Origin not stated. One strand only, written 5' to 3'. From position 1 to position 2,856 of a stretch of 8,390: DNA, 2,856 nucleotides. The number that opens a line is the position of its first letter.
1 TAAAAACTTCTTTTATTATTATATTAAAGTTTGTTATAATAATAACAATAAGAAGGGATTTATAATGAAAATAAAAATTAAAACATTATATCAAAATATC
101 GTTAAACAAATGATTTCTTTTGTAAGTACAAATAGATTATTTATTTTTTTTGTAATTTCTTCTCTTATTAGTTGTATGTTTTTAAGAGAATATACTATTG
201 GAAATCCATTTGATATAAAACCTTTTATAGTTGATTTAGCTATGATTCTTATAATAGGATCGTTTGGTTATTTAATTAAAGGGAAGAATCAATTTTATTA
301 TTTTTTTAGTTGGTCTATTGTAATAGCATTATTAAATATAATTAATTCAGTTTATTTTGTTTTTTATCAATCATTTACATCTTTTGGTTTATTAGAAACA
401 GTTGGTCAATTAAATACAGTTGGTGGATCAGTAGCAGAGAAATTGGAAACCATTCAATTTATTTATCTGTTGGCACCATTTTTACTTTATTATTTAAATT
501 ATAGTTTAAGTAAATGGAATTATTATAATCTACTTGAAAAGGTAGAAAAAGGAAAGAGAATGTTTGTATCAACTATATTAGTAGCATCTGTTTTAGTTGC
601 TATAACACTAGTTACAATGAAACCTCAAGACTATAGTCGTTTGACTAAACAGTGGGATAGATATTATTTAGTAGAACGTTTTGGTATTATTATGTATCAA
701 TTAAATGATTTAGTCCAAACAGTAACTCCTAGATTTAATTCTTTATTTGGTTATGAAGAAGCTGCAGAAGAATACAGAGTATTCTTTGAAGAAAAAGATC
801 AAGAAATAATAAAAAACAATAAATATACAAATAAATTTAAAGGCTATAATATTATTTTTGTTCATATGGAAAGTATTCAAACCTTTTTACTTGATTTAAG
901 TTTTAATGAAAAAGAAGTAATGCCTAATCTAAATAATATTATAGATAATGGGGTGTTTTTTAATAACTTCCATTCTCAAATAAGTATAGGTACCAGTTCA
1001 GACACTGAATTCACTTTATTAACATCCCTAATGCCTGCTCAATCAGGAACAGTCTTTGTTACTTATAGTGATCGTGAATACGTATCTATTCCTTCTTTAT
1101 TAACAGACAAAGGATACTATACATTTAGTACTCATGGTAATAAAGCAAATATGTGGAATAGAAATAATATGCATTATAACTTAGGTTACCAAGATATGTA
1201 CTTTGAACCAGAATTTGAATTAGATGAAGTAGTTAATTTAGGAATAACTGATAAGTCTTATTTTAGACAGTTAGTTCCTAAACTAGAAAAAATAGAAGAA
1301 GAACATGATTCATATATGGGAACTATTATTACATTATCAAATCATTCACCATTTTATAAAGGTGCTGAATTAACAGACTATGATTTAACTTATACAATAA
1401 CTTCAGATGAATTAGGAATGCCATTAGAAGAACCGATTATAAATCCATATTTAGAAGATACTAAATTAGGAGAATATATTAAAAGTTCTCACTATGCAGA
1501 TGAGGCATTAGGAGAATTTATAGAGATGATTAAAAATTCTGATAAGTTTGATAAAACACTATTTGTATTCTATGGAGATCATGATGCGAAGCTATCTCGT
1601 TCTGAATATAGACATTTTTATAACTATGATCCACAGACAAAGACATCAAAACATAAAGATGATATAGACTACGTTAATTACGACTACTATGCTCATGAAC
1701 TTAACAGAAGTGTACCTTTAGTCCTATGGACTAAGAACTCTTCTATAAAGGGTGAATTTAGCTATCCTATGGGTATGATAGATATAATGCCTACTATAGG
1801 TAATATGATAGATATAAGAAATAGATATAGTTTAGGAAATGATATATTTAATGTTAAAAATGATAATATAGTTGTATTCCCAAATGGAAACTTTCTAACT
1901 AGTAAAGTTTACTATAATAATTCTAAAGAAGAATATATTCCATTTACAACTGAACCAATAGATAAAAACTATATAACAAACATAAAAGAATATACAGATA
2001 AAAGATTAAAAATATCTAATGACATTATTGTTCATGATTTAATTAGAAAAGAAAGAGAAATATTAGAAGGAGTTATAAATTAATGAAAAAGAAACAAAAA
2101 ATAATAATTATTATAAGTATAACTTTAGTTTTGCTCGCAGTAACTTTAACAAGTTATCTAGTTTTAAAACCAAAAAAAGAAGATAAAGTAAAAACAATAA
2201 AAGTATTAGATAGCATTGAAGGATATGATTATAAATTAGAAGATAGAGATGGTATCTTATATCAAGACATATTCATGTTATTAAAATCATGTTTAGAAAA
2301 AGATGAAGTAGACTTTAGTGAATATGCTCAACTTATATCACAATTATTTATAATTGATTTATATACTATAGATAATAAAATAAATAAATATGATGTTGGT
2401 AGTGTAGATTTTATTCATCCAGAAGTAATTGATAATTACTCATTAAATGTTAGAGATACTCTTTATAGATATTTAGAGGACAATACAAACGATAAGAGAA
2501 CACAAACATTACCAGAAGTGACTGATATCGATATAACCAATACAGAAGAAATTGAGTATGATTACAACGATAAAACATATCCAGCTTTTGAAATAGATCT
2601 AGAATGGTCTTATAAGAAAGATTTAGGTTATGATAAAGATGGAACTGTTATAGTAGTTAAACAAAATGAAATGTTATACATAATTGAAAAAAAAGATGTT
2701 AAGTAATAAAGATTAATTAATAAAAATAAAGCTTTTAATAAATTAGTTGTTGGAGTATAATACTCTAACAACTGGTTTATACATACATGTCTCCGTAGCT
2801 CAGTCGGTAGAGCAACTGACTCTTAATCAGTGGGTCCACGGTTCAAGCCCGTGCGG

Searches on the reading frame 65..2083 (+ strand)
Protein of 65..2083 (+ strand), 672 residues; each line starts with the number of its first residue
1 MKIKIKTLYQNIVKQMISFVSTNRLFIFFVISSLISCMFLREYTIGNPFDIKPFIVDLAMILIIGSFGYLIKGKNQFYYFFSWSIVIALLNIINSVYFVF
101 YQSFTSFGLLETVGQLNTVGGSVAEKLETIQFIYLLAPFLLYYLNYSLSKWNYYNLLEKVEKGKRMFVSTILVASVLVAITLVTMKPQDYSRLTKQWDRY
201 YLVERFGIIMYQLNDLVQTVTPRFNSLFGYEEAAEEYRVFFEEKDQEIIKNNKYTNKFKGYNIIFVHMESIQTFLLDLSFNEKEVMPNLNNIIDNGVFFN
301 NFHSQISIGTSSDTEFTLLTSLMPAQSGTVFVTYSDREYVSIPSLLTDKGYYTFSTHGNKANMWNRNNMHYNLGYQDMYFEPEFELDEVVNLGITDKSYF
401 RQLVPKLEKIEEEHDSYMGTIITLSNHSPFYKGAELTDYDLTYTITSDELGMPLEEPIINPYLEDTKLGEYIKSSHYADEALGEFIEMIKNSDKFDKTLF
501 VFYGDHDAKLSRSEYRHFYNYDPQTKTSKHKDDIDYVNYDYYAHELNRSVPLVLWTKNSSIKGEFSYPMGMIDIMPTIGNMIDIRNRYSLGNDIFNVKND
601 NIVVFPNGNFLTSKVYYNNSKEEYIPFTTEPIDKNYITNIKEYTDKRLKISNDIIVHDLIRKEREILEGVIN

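Call 3: search_protein_families(library=pfam, proteins=[window:65-2083:+], max_evalue=0.1)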
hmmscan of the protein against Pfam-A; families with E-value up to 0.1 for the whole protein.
window:65-2083:+ (672 aa): 2 families
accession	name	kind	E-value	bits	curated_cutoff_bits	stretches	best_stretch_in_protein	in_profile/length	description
PF00884.28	Sulfatase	-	4.1e-29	102.3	25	1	262-579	2-296/301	Sulfatase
PF01663.27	Phosphodiest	-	0.0072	16.4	23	1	284-506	18-219/342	Type I phosphodiesterase / nucleotide pyrophosphatase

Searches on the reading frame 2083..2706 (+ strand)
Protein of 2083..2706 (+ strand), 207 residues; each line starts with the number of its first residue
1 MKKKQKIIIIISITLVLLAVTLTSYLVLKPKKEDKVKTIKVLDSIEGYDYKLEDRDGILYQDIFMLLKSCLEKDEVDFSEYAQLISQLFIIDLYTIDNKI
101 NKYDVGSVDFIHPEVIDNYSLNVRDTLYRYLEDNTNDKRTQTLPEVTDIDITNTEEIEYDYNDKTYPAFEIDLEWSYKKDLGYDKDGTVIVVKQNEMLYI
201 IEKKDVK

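Call 3: search_protein_families(library=pfam, proteins=[window:2083-2706:+], max_evalue=0.1)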
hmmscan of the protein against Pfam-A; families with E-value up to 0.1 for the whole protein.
window:2083-2706:+ (207 aa): 0 families

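Call 4: search_protein_families(library=padloc, proteins=[window:2083-2706:+], max_evalue=0.1)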
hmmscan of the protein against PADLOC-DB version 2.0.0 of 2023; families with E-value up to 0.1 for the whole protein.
window:2083-2706:+ (207 aa): 0 families

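Call 5: search_protein_families(library=ncbifam, proteins=[window:2083-2706:+], max_evalue=1)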
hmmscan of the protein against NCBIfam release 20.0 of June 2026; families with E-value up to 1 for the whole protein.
window:2083-2706:+ (207 aa): 1 family
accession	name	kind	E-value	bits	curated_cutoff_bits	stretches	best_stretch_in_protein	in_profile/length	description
NF004285.1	PRK05696.1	equivalog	0.045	13.5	179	1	2-35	15-49/171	flagellar basal body-associated protein FliL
